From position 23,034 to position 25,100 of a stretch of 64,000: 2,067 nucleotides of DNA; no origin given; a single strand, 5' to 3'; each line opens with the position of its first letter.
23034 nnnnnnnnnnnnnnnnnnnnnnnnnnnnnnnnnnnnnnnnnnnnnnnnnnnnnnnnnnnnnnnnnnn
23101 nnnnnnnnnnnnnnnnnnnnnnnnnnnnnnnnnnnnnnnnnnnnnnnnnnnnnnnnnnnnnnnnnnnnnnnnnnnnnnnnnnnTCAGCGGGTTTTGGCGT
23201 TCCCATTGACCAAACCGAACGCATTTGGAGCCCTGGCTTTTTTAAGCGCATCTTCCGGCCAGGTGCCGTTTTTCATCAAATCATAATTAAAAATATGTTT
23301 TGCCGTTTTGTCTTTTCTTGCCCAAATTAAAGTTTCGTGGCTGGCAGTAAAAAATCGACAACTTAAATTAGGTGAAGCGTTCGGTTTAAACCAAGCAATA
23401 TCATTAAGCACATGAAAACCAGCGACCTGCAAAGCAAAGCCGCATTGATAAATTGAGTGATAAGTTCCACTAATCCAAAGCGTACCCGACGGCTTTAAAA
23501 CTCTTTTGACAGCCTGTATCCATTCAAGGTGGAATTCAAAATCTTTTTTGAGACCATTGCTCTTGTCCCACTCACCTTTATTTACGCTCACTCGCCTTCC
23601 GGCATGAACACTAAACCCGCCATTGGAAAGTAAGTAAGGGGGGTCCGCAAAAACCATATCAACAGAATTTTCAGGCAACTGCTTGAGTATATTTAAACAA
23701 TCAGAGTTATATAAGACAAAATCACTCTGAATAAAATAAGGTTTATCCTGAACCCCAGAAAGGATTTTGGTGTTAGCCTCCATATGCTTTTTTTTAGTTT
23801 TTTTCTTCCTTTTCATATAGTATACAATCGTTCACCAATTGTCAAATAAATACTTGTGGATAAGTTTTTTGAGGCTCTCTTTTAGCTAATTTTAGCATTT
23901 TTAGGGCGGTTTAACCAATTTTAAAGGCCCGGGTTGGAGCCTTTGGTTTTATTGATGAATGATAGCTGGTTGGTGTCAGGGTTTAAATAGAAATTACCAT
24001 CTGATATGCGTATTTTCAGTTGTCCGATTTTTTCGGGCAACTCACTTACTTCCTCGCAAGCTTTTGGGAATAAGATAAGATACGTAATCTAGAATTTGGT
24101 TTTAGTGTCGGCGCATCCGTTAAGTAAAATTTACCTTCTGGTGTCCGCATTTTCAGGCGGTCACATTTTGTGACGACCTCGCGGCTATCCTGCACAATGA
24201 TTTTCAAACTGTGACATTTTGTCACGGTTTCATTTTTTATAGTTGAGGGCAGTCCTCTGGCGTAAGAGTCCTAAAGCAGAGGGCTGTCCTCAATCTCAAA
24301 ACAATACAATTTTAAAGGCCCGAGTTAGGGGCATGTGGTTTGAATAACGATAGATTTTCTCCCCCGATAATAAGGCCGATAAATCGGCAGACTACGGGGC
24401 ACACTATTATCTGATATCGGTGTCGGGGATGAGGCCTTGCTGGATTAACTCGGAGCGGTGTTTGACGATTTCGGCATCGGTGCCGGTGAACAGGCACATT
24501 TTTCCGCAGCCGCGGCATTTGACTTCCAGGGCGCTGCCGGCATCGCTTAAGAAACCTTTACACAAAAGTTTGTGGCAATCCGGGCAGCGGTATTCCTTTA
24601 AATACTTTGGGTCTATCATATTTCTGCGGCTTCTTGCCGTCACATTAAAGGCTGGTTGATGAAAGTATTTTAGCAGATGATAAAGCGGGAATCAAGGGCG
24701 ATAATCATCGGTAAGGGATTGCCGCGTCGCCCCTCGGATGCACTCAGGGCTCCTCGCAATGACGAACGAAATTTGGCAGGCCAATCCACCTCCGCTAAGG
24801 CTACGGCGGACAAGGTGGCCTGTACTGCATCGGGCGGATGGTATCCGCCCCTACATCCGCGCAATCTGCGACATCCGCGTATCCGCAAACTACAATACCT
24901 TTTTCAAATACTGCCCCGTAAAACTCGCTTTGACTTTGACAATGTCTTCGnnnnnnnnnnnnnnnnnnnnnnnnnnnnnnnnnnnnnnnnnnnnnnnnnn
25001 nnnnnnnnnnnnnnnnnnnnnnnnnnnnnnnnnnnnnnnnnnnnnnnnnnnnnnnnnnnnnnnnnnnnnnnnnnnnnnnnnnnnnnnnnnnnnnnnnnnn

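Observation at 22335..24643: Type II R-M module with a Mu Com-like zinc-ribbon gene and a 590-bp structured leader, sharing a promoter module with an ORF6N gene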

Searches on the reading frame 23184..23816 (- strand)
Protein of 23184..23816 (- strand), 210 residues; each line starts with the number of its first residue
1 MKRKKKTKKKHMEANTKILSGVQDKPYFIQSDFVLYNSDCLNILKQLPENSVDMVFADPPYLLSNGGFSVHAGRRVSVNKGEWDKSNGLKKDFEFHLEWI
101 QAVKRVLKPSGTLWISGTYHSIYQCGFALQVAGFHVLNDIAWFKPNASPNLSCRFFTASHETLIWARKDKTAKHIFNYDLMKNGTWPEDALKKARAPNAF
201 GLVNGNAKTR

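Call 3: search_protein_families(library=pfam, proteins=[window:23184-23816:-], max_evalue=1)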
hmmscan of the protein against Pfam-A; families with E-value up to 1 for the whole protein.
window:23184-23816:- (210 aa): 3 families
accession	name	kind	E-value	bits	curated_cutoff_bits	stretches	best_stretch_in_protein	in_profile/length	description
PF01555.25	N6_N4_Mtase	-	8.7e-28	98.2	26.7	1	52-195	1-132/221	DNA methylase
PF10237.15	N6-adenineMlase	-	0.00049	20.3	23.2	1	19-64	56-101/166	Probable N6-adenine methyltransferase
PF03602.21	Cons_hypoth95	-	0.15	12.1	24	1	33-62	93-124/182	Conserved hypothetical protein 95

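Call 4: search_protein_families(library=ncbifam, proteins=[window:23184-23816:-], max_evalue=1)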
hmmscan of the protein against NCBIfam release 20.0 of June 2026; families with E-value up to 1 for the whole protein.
window:23184-23816:- (210 aa): 4 families
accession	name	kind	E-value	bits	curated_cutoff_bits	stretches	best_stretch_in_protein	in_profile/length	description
NF050803.1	DnaMtaseCcrMCaul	equivalog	1.2e-45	155.9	830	1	36-183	7-155/350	adenine-specific DNA-methyltransferase CcrM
NF008572.0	PRK11524.1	equivalog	1.7e-12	47.1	292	1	28-181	10-147/294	adenine-specific DNA-methyltransferase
NF010253.0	PRK13699.1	subfamily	2.8e-07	30.4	244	1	37-161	6-113/226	DNA methyltransferase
TIGR00571.1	dam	subfamily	0.13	12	114.85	1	32-64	156-186/267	Dam family site-specific DNA-(adenine-N6)-methyltransferase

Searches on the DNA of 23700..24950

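Call 61: search_rna_families(source=window, start=23700, end=24950, threshold=evalue, max_evalue=1)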
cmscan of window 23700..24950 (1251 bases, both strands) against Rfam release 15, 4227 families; matches with E-value up to 1: 0.
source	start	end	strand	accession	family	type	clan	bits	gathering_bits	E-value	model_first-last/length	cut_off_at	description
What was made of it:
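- There is no Rfam match (call 61).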
